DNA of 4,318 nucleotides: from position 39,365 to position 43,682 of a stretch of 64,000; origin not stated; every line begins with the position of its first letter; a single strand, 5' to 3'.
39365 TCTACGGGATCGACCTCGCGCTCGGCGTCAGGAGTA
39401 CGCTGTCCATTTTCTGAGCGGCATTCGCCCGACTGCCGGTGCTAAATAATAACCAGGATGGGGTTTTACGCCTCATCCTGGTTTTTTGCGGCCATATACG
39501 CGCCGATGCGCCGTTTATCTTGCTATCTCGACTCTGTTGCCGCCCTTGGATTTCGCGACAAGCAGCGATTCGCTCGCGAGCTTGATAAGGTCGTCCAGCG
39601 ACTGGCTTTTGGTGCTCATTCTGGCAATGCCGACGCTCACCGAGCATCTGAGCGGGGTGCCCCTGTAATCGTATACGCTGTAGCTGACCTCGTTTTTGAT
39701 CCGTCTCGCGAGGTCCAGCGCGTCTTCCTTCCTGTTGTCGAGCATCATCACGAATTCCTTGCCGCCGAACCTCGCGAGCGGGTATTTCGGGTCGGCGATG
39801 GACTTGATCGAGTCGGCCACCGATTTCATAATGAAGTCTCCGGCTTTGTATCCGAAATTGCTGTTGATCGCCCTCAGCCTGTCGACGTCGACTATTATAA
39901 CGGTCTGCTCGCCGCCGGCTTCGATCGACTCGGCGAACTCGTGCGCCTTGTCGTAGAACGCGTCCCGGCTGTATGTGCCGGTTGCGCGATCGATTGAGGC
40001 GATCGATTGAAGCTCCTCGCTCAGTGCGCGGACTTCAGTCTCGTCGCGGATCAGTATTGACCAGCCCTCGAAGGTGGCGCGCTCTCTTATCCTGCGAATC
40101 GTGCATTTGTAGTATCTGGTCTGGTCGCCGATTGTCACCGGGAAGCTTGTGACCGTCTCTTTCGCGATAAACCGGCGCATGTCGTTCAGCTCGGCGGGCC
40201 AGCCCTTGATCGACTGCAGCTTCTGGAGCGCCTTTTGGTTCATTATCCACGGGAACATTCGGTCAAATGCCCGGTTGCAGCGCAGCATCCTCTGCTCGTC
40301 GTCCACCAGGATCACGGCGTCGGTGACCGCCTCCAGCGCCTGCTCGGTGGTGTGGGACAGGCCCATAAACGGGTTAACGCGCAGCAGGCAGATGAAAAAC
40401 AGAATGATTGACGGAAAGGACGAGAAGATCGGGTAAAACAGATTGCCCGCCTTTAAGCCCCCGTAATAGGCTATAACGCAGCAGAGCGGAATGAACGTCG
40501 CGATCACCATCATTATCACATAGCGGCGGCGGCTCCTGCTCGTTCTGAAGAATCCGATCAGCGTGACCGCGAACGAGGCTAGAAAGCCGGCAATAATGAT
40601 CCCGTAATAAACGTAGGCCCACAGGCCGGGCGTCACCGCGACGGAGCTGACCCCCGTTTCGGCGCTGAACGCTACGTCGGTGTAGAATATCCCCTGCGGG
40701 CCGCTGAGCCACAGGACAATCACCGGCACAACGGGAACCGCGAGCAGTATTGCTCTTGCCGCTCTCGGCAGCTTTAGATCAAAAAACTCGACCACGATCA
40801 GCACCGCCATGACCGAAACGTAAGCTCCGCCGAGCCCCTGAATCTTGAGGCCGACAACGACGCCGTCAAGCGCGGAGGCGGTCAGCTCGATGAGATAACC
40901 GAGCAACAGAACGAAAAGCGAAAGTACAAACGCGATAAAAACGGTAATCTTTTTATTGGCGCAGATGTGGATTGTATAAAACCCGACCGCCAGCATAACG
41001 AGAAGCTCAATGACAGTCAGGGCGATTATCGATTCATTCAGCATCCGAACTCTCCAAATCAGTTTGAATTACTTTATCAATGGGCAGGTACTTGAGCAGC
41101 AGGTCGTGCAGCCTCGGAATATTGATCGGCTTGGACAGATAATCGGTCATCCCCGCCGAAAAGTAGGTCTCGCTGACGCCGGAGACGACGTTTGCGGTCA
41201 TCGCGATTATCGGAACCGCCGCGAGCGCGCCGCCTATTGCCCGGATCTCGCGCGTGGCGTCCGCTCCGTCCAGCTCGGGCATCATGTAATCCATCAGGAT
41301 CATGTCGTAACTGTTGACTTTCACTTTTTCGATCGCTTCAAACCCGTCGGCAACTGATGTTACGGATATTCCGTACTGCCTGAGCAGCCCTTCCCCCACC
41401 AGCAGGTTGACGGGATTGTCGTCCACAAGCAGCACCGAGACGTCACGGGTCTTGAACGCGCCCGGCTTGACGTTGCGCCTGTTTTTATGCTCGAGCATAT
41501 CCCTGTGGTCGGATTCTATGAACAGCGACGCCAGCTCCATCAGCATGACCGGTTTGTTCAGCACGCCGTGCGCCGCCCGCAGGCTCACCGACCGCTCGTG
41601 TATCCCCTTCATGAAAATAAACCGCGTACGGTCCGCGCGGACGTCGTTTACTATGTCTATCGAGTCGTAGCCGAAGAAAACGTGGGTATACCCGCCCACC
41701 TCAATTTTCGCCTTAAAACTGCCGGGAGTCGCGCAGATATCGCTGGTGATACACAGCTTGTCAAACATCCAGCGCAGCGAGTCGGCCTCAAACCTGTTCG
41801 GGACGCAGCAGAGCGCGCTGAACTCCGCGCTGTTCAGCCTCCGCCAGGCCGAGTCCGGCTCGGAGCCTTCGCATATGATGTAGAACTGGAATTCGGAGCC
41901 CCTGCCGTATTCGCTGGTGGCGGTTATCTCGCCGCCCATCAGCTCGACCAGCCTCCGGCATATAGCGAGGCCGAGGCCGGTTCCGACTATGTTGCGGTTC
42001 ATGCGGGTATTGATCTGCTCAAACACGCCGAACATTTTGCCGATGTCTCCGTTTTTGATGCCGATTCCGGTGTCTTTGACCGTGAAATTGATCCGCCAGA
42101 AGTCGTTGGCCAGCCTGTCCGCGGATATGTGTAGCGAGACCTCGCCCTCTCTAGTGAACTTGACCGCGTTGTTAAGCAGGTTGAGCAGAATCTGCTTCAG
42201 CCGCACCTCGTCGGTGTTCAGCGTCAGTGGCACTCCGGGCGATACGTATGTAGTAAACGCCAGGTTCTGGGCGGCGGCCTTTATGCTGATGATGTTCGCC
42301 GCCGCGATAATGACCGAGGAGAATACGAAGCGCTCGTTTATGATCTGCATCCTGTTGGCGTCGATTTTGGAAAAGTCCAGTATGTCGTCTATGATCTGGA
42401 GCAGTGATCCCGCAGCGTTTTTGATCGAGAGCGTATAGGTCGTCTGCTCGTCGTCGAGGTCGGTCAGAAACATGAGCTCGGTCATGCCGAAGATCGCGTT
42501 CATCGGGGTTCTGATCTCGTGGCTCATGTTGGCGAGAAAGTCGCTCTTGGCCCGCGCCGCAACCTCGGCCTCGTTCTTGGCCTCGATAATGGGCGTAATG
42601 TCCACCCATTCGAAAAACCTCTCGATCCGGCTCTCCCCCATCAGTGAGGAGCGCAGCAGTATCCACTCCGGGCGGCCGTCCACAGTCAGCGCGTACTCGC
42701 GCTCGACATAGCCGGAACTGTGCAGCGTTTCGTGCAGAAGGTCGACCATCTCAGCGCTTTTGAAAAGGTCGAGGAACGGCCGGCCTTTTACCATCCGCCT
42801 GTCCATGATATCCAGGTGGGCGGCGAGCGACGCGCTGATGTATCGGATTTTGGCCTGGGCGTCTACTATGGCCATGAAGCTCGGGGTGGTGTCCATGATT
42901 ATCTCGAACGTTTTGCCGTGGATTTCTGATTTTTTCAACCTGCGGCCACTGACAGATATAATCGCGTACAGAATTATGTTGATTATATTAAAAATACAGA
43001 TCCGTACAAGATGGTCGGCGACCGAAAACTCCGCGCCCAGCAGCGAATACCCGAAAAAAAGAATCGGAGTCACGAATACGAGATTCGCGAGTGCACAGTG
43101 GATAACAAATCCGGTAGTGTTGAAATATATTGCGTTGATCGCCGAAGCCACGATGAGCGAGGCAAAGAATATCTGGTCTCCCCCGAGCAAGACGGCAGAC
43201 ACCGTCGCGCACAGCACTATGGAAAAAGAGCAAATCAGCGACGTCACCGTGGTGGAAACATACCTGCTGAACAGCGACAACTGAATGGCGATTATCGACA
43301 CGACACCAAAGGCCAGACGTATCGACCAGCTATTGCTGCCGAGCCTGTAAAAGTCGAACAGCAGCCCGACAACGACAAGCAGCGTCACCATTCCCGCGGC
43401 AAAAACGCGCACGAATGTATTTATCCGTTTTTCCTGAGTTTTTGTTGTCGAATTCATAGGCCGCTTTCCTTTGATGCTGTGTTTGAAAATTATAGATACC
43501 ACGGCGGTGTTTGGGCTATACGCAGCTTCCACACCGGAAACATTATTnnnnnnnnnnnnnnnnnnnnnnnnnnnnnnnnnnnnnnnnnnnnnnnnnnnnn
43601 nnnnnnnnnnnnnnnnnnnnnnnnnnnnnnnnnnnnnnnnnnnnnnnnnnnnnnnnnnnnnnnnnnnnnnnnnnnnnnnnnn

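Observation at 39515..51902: Six-gene, 12.4-kb signalling operon joining a branched His-Asp-His-Asp phosphorelay to c-di-GMP modules and a lipid-kinase-like gene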

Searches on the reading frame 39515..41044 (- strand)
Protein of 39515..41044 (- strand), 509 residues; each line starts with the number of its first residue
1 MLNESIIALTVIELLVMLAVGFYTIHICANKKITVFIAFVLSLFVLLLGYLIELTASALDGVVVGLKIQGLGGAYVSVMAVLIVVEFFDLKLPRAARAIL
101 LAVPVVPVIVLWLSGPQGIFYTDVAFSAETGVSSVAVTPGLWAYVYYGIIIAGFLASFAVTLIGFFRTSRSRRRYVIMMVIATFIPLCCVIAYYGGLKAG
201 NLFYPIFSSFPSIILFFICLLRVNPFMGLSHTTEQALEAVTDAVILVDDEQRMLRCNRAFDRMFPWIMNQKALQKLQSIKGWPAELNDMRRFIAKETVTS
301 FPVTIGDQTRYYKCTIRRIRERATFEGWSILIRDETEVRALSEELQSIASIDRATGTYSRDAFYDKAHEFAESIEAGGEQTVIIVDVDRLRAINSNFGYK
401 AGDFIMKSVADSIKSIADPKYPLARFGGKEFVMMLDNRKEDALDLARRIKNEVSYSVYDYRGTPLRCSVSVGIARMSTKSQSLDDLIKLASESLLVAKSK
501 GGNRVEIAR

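Call 3: search_protein_families(library=pfam, proteins=[window:39515-41044:-], max_evalue=0.01)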
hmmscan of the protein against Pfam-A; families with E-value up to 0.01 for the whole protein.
window:39515-41044:- (509 aa): 6 families
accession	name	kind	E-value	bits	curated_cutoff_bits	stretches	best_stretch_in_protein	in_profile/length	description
PF00990.26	GGDEF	-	6.7e-24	84.9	23.8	1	349-504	1-161/161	Diguanylate cyclase, GGDEF domain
PF16927.11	HisKA_7TM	-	8.1e-18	65.5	28.6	1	14-224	6-218/224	N-terminal 7TM region of histidine kinase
PF24898.2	GGDEF_GdpP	-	7.3e-05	23.5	30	1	465-508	79-119/126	Cyclic-di-AMP phosphodiesterase GdpP-like, GGDEF domain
PF08448.16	PAS_4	-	0.00054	20.6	23.1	1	237-339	1-109/110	PAS fold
PF13188.13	PAS_8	-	0.0084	16.4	21.8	0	234-264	4-34/65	PAS domain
PF00989.32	PAS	-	0.009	16.4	22.6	0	234-266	4-36/113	PAS fold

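Call 58: find_homologous_proteins(query=window:39515-41044:-, max_evalue=1e-10)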
Query window:39515-41044:- (509 aa): 4 proteins with E <= 1e-10 among 8000 candidates.
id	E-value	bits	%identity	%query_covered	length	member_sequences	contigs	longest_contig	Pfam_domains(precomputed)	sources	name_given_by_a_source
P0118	0.0e+0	1113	100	100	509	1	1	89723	PF16927.12,PF00990.27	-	-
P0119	3.9e-12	64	27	40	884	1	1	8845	PF08448.17,PF00563.26,PF00989.32,PF00990.27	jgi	jgi:diguanylate cyclase (GGDEF)-like protein/PAS domain S-box-containing protein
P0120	3.2e-11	61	32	33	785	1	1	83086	PF00563.26,PF00990.27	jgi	jgi:diguanylate cyclase (GGDEF)-like protein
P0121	6.7e-11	60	25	52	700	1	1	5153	PF13426.14,PF08448.17,PF00563.26,PF00989.32,PF00990.27,PF00072.31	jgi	jgi:diguanylate cyclase (GGDEF)-like protein/PAS domain S-box-containing protein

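Call 87: search_protein_families(library=ncbifam, proteins=[window:39515-41044:-], max_evalue=0.001)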
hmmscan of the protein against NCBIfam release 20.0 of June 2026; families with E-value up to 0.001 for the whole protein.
window:39515-41044:- (509 aa): 21 families
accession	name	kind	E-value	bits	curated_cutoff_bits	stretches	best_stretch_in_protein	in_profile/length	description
NF038266.1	diguan_SiaD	equivalog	3.8e-27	95.3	290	1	336-505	81-252/252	biofilm regulation diguanylate cyclase SiaD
TIGR00254.1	GGDEF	domain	4.5e-27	94.8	37.4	1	345-508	1-167/168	diguanylate cyclase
NF007135.0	PRK09581.1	equivalog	1.8e-25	89.7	474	1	346-506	289-453/457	PleD family two-component system response regulator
NF041606.1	dguan_cyc_DgcA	equivalog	5.7e-24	84.7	370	1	367-508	196-339/340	diguanylate cyclase DgcA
NF007423.1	PRK09966.1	equivalog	2.7e-23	82.5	325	1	339-494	229-386/390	diguanylate cyclase DgcN/YfiN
NF007380.0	PRK09894.1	equivalog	1.6e-21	76.9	256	1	337-506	116-285/296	diguanylate cyclase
NF045675.1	PhdiestaseDibA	equivalog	2.2e-21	75.8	980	1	238-502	85-358/623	phosphodiesterase DibA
NF011955.1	PRK15426.1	equivalog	1.1e-19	70.1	408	1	328-506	377-559/564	cellulose biosynthesis regulator diguanylate cyclase DgcQ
NF008467.0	PRK11359.1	equivalog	9e-19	66.9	857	2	351-504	378-527/800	oxygen-sensing cyclic-di-GMP phosphodiesterase DosP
NF007298.0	PRK09776.1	equivalog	1.9e-18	65.8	1135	1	327-507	662-844/1111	diguanylate cyclase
NF007474.0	PRK10060.1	equivalog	2.6e-17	62.3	782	1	334-503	222-390/663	cyclic di-GMP phosphodiesterase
NF050064.1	BlResRespRegCbrR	equivalog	4.9e-16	58.7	600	1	345-507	250-413/415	bile resistance response regulator CbrR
NF047654.1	DiguCycDgcRLepto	equivalog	1.9e-15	56.6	500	1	337-505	121-293/295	diguanylate cyclase DgcR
NF052458.1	PhdiestGepA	equivalog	6.7e-15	54.3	1200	1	339-500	415-571/840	phosphodiesterase GepA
NF040885.1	diguan_DgcJ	equivalog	3.9e-14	52.3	500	1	352-500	344-488/493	diguanylate cyclase DgcJ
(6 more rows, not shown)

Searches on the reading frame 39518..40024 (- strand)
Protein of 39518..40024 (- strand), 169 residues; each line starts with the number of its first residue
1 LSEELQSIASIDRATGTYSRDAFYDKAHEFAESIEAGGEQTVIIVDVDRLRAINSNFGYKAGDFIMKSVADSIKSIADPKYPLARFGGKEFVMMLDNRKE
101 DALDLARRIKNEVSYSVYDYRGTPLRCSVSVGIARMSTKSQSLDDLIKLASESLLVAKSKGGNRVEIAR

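Call 59: search_solved_structures(query=window:39518-40024:-, max_evalue=1e-8, show_alignments=3)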
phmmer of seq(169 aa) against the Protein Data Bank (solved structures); distinct sequences matched with E-value up to 1e-8: 41.
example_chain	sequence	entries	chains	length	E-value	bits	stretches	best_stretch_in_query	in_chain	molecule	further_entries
4zve_A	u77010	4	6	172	1.2e-16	64.2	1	29-167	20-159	Diguanylate cyclase DosC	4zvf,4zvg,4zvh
5xgb_A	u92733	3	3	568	2.7e-16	63.1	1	9-167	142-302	Uncharacterized protein | Uncharacterized protein PA0861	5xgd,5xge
3ign_A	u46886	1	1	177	3e-15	59.7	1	3-167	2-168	Diguanylate cyclase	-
4zmm_A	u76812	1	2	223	7.8e-15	58.4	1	10-165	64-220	diguanylate cyclase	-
6hbz_A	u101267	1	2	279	9.3e-15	58.1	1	9-167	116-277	GGDEF domain protein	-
4zmu_A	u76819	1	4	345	1.7e-14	57.3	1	10-165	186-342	diguanylate cyclase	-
5m3c_A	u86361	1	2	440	2.6e-14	56.7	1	14-166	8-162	Diguanylate cyclase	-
9g86_A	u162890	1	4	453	3.3e-14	56.3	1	8-165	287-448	Response regulator PleD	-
9g85_A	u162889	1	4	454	3.4e-14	56.3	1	8-165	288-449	Response regulator PleD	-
2wb4_A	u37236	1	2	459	3.4e-14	56.3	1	8-165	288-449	DIGUANYLATE CYCLASE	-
1w25_A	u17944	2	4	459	3.4e-14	56.3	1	8-165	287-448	STALKED-CELL DIFFERENTIATION CONTROLLING PROTEIN | RESPONSE REGULATOR PLED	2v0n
3icl_A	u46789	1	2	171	5.3e-14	55.6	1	12-165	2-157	EAL/GGDEF domain protein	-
4urs_A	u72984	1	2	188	8.2e-14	55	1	3-158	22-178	DIGUANYLATE CYCLASE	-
4wxo_A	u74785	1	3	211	3.7e-13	52.9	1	3-166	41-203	Uncharacterized protein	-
5euh_A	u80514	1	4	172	3.8e-13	52.9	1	10-168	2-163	Putative GGDEF domain membrane protein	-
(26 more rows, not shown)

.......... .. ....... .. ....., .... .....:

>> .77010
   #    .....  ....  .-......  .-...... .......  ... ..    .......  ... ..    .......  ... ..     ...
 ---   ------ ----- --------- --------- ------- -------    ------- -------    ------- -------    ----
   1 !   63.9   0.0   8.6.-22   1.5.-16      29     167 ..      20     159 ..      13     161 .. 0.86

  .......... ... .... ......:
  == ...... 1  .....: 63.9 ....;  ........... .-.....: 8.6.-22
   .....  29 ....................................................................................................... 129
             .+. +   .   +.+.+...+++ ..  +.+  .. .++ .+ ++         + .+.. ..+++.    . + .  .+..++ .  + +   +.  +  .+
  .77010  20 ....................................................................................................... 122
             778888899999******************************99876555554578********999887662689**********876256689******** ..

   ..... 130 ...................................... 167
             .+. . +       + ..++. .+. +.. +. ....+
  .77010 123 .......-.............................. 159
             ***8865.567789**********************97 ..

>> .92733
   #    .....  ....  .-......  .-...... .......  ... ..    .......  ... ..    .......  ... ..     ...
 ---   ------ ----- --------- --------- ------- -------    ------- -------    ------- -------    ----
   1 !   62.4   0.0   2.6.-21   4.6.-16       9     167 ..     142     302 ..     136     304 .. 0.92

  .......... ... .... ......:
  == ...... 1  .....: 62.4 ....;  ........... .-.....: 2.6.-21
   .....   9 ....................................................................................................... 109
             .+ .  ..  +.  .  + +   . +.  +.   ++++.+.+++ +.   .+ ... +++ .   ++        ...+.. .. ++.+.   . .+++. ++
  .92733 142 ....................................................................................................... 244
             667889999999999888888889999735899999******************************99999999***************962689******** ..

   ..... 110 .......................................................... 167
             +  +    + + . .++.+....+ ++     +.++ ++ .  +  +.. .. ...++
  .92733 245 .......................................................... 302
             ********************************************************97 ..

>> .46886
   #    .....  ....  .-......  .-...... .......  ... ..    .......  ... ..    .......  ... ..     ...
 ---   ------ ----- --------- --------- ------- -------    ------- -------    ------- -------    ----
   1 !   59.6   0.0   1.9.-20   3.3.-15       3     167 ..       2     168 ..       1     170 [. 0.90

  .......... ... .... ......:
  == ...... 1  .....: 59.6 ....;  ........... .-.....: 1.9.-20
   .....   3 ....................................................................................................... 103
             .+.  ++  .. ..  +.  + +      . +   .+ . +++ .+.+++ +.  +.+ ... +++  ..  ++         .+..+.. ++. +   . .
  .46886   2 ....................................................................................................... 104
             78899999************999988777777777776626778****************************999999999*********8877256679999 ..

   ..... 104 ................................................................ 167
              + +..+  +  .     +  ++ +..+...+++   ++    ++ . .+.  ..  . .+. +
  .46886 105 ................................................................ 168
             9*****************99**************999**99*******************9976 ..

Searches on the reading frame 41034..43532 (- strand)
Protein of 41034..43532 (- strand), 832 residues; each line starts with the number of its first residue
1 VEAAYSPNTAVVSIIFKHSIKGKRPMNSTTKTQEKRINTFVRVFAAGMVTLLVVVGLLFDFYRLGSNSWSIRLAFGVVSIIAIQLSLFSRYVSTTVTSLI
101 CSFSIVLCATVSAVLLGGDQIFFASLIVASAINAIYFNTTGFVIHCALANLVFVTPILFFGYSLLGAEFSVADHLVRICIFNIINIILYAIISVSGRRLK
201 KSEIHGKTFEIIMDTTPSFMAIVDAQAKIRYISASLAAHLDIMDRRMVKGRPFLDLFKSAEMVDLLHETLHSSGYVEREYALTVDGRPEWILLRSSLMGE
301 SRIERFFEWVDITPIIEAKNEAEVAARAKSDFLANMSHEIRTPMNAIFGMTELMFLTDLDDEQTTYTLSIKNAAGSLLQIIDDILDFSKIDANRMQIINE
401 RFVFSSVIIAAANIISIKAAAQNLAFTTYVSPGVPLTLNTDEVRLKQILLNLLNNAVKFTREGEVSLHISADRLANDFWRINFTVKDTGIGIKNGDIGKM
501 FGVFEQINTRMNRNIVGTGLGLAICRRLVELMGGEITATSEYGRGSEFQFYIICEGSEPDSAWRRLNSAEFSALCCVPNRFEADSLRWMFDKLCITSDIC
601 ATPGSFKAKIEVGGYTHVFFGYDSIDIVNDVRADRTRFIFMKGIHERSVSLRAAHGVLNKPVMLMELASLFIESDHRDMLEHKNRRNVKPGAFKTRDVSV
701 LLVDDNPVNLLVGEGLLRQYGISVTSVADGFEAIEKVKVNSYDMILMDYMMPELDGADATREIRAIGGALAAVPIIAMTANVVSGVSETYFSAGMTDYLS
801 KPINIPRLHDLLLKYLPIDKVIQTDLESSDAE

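Call 3: search_protein_families(library=pfam, proteins=[window:41034-43532:-], max_evalue=0.01)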
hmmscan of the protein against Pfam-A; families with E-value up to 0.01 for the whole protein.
window:41034-43532:- (832 aa): 4 families
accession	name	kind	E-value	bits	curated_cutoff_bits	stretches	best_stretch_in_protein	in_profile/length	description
PF02518.31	HATPase_c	-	6.2e-27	94.7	26.4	1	440-552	1-107/111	Histidine kinase-, DNA gyrase B-, and HSP90-like ATPase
PF00072.30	Response_reg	-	1.5e-24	86.7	30.2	1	700-811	1-109/111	Response regulator receiver domain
PF00512.31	HisKA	-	1.3e-19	70.4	26.9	1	328-392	1-65/66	His Kinase A (phospho-acceptor) domain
PF00989.32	PAS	-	5e-05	23.7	22.6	1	212-300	6-98/113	PAS fold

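Call 87: search_protein_families(library=ncbifam, proteins=[window:41034-43457:-], max_evalue=0.001)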
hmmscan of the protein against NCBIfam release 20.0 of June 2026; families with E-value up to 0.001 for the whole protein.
window:41034-43457:- (807 aa): 137 families (the best 25 are shown)
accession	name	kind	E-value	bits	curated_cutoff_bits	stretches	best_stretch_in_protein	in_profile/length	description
NF008318.0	PRK11107.1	equivalog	2.8e-104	350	890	2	293-531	282-520/920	two-component sensor histidine kinase BarA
TIGR02956.1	TMAO_torS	equivalog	2e-97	327.4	676.5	2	292-536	452-689/967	TMAO reductase system sensor histidine kinase/response regulator TorS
NF041947.1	LuxQ_Vibrio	equivalog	8.8e-91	305.1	1200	2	292-533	460-700/843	quorum-sensing autoinducer 2 sensor kinase/phosphatase LuxQ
NF008302.0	PRK11091.1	equivalog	2e-86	290.9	838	2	286-530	265-506/779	aerobic respiration two-component sensor histidine kinase ArcB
NF011874.0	PRK15347.1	equivalog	6.6e-86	289.2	852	2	292-527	386-612/921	two component system sensor kinase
NF008099.0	PRK10841.1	equivalog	2.7e-81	273.6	920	1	293-791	459-940/949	two-component system sensor histidine kinase RcsC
NF045901.1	HisKinLetSLeg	equivalog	1.7e-74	251.4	1650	1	294-793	283-791/906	two-component system sensor histidine kinase LetS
NF038297.2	hybrid_HK_HrmK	equivalog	9.1e-71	239.3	725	2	295-527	226-455/607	hybrid histidine kinase/response regulator HrmK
NF046044.1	PnpS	equivalog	2.3e-55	188.2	400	1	175-526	48-388/390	two-component system histidine kinase PnpS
NF008543.0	PRK11466.1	equivalog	2.2e-53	181.3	982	2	292-526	432-659/914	TMAO reductase system sensor histidine kinase/response regulator TorS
NF007420.1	PRK09959.1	equivalog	1.1e-48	165.6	1995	2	293-530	701-937/1197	acid-sensing system histidine kinase EvgS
NF047874.1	MASE3_PAS_HK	subfamily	2.2e-42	145.7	560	1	296-525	390-621/655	MASE3 domain-containing sensor histidine kinase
NF041832.1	near_NosP_CTERM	subfamily_domain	8.9e-42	143.5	400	2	298-530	1-226/370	NahK/ErcS family hybrid sensor histidine kinase/response regulator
TIGR02966.1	phoR_proteo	equivalog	1.3e-40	139.5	334.2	1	183-526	7-332/333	phosphate regulon sensor histidine kinase PhoR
NF050805.1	CellDivHKDivJCaul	equivalog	2.1e-39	135.2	1000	1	290-521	284-512/531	cell cycle sensor histidine kinase DivJ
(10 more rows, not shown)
